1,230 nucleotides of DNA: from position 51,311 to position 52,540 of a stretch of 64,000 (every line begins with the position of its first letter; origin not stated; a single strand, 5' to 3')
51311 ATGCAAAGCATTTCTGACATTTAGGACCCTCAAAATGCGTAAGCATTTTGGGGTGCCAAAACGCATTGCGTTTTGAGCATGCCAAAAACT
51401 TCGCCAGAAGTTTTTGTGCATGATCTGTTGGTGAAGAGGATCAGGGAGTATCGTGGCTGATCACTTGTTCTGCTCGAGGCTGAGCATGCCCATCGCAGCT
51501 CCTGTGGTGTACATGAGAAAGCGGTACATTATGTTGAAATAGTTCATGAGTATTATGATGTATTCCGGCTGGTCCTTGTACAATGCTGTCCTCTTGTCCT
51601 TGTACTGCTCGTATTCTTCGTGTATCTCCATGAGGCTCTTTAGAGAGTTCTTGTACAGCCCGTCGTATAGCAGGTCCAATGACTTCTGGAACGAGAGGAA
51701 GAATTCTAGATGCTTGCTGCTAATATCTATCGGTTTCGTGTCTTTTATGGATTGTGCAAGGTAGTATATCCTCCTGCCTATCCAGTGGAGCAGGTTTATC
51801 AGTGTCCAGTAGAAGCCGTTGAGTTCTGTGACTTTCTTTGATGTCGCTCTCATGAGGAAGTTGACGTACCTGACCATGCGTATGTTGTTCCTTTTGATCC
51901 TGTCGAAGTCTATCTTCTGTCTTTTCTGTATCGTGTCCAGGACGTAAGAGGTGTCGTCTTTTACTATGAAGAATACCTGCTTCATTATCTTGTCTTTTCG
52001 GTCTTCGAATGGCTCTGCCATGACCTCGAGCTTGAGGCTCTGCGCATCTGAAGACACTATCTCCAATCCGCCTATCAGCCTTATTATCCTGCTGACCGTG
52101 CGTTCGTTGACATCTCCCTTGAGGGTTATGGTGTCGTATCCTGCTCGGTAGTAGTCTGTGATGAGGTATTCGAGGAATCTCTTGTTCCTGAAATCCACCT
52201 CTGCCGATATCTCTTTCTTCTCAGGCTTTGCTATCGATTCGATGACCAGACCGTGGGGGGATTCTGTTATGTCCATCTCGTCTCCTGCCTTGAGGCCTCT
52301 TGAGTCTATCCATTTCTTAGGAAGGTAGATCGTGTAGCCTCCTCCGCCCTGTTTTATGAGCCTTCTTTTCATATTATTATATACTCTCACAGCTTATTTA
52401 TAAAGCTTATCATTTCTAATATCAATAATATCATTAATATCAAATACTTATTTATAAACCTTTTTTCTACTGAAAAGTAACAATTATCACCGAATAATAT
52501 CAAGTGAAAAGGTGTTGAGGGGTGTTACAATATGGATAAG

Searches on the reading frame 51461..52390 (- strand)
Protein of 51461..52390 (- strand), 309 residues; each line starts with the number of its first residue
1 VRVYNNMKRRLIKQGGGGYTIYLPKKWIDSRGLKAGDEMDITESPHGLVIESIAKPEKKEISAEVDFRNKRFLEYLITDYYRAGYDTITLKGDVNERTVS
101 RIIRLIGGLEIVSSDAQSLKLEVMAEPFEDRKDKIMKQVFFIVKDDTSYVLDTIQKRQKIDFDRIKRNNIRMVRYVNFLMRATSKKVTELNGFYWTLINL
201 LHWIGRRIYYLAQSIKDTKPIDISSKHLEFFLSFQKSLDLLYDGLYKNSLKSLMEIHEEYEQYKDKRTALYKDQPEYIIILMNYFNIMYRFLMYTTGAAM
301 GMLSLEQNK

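Call 83: search_protein_families(library=pfam, proteins=[window:51461-52390:-], max_evalue=0.00001)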
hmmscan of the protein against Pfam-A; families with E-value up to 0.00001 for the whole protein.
window:51461-52390:- (309 aa): 1 family
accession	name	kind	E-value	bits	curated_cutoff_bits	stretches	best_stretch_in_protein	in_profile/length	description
PF04014.23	MazE_antitoxin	-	3.5e-06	27.3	24.7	1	12-56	1-46/48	Antidote-toxin recognition MazE, bacterial antitoxin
